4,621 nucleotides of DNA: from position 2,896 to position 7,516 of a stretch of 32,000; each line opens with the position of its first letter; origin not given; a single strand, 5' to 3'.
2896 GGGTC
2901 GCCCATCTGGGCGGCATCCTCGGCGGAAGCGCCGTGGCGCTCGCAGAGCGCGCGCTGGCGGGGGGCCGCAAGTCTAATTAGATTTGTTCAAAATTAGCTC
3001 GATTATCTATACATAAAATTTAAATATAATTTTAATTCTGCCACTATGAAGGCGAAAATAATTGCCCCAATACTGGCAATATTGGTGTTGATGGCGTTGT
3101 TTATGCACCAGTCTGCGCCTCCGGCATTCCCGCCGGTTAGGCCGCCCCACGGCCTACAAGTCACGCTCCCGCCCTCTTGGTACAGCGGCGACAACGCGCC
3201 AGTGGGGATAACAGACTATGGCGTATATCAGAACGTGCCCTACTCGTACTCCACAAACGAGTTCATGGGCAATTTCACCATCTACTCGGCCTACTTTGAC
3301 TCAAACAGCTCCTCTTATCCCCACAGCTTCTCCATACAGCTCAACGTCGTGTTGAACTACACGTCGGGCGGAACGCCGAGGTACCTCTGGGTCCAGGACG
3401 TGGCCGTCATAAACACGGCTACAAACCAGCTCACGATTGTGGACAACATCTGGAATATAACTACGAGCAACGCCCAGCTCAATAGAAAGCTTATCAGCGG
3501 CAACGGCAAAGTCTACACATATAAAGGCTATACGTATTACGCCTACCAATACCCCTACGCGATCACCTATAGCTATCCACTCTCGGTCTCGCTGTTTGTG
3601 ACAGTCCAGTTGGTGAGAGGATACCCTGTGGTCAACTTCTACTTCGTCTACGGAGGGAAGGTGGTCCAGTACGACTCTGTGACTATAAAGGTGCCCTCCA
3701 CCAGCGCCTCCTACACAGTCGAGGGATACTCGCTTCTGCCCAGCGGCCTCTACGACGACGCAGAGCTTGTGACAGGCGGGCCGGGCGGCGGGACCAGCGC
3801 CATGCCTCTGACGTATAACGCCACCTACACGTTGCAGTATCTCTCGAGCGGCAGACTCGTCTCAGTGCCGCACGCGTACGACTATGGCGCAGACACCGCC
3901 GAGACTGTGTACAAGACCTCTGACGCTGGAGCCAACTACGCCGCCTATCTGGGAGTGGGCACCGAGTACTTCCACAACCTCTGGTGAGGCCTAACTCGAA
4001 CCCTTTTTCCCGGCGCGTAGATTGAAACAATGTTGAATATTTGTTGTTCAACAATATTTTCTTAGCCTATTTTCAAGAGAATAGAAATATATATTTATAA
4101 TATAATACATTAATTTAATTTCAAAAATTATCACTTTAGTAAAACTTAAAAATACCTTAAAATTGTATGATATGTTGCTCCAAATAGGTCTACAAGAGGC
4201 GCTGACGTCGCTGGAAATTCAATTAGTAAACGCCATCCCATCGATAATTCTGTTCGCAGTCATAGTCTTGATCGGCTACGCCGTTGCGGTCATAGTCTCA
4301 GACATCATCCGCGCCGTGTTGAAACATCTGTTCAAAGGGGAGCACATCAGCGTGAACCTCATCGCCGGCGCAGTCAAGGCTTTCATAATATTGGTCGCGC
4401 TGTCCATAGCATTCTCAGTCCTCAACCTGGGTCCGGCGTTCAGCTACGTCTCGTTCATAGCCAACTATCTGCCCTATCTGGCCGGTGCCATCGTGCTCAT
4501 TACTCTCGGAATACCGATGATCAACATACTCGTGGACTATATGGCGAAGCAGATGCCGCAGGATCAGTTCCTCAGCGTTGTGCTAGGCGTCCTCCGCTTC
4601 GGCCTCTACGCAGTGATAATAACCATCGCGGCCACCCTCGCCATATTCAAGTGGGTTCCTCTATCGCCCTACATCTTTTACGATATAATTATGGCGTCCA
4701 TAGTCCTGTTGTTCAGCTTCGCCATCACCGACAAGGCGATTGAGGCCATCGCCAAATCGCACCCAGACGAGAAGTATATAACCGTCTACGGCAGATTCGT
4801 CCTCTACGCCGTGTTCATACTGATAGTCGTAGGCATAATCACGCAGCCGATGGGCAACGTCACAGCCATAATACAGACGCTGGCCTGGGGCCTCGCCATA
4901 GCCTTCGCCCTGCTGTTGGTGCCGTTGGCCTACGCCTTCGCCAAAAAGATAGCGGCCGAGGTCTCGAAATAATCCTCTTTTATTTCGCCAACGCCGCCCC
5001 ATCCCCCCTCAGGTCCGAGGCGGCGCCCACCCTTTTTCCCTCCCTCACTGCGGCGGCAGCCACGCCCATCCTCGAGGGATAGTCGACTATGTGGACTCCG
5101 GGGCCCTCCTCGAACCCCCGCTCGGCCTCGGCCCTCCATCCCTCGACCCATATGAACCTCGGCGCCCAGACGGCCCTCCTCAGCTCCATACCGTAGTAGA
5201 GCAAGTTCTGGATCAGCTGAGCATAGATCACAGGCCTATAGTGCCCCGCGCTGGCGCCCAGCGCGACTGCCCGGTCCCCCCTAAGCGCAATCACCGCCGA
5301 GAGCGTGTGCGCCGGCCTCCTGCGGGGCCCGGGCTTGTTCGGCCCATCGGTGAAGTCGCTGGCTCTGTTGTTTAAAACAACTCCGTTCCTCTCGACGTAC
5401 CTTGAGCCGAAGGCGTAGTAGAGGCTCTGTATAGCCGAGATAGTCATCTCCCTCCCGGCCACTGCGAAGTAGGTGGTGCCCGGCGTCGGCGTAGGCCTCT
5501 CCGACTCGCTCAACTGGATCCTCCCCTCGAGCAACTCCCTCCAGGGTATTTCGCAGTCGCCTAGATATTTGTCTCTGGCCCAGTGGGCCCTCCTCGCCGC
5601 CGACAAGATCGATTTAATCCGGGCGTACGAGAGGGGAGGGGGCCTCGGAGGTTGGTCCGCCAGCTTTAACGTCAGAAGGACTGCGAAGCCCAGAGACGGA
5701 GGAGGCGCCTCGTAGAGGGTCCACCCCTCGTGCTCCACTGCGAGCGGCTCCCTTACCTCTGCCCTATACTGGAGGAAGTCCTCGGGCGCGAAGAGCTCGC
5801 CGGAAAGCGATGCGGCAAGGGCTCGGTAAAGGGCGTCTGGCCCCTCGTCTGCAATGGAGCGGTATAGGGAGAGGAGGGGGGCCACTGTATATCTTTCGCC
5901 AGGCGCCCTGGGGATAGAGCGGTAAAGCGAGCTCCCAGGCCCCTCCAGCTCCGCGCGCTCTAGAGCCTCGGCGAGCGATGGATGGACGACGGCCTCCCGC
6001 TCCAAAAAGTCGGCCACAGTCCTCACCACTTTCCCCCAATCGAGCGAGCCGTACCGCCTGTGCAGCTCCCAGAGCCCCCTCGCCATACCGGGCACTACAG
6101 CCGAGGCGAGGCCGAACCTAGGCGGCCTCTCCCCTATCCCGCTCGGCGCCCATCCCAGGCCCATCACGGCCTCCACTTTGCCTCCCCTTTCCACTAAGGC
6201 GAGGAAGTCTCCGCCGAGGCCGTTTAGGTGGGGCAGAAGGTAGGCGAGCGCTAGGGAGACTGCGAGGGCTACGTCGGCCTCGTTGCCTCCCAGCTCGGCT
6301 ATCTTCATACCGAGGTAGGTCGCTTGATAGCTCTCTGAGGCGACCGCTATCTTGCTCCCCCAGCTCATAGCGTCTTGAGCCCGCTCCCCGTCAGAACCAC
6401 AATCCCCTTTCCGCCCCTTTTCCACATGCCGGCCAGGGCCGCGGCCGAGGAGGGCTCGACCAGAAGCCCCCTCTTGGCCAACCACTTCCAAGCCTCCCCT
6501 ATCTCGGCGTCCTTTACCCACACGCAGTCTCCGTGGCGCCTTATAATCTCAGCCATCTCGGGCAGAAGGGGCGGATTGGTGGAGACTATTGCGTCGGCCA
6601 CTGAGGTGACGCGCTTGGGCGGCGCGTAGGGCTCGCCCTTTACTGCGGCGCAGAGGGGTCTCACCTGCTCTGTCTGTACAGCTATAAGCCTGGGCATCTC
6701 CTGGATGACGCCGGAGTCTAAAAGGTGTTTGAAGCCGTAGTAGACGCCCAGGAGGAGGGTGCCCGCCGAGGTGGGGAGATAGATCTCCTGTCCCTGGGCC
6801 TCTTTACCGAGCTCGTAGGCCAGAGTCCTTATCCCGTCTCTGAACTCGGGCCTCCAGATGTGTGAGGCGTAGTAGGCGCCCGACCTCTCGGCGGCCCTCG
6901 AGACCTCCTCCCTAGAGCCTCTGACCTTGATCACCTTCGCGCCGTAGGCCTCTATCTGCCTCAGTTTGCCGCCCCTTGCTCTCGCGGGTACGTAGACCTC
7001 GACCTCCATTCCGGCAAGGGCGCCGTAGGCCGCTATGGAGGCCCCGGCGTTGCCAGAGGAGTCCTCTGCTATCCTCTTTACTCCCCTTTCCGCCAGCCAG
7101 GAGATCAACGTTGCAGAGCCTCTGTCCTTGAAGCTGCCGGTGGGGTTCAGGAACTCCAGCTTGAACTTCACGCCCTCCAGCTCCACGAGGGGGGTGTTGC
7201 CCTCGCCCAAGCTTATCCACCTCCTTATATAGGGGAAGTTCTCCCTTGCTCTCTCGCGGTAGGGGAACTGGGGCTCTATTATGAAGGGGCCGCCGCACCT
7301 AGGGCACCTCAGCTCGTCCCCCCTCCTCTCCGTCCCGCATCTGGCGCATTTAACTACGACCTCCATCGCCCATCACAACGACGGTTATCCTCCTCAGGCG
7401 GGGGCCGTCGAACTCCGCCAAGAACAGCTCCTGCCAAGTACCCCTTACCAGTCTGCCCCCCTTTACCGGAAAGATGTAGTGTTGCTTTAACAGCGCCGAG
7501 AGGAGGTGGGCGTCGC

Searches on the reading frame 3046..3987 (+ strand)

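Call 83: search_protein_families(library=pfam, proteins=[window:3046-3987:+], max_evalue=0.0001)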
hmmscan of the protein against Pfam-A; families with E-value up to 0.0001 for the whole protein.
window:3046-3987:+ (313 aa): 1 family
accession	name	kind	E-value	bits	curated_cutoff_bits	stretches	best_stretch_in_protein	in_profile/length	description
PF05317.16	Thermopsin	-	5e-81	272.4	25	1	42-289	5-254/256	Thermopsin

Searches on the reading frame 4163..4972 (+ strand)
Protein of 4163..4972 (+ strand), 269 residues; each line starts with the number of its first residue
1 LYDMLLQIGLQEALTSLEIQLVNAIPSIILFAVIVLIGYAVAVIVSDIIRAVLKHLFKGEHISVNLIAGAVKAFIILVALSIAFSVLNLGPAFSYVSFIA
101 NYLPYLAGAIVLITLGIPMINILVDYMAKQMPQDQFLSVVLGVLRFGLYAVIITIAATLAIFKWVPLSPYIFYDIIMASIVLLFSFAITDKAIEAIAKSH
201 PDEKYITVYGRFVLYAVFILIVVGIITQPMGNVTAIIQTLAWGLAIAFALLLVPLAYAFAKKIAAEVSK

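Call 83: search_protein_families(library=pfam, proteins=[window:4163-4972:+], max_evalue=0.0001)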
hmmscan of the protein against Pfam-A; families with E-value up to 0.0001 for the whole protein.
window:4163-4972:+ (269 aa): 1 family
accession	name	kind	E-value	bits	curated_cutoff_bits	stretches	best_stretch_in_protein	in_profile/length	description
PF05552.17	MS_channel_1st_1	-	1.4e-07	31.7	22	1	19-54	8-43/50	Mechanosensitive ion channel, conserved TM helix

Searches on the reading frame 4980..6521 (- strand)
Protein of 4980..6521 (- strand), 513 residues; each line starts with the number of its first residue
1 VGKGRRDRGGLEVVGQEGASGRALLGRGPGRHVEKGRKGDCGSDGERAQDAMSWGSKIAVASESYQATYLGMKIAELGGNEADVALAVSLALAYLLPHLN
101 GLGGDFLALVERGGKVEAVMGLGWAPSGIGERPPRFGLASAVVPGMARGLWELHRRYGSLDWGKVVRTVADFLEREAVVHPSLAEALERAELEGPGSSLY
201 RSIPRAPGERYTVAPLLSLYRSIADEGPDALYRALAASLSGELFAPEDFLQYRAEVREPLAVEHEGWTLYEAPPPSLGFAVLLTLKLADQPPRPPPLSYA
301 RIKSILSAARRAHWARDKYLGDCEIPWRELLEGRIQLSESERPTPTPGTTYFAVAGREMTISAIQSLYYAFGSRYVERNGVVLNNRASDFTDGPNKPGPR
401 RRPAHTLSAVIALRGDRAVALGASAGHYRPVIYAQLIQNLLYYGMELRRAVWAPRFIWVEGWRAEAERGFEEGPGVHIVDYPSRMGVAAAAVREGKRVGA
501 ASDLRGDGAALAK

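Call 53: search_protein_families(library=pfam, proteins=[window:4980-6521:-], max_evalue=0.001)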
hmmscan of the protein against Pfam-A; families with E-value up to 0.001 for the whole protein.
window:4980-6521:- (513 aa): 1 family
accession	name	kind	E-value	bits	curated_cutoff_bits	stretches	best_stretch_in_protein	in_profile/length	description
PF01019.26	G_glu_transpept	-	5.4e-55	187.6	27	1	76-472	5-467/512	Gamma-glutamyltranspeptidase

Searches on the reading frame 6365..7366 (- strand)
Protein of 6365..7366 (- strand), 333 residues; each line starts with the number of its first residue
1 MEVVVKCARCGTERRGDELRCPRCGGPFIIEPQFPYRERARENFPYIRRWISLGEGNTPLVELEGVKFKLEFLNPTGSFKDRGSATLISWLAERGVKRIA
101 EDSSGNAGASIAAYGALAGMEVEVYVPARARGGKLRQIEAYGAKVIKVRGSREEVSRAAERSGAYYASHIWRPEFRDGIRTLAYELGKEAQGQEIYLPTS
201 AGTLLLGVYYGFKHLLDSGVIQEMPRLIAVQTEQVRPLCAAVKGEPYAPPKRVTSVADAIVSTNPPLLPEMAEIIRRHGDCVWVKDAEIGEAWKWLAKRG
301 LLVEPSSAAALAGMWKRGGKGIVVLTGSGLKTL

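Call 83: search_protein_families(library=pfam, proteins=[window:6365-7366:-], max_evalue=0.0001)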
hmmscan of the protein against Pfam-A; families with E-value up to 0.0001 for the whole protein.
window:6365-7366:- (333 aa): 1 family
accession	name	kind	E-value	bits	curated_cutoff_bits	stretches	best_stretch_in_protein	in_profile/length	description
PF00291.31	PALP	-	5.8e-62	210.1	35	1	51-317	1-279/295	Pyridoxal-phosphate dependent enzyme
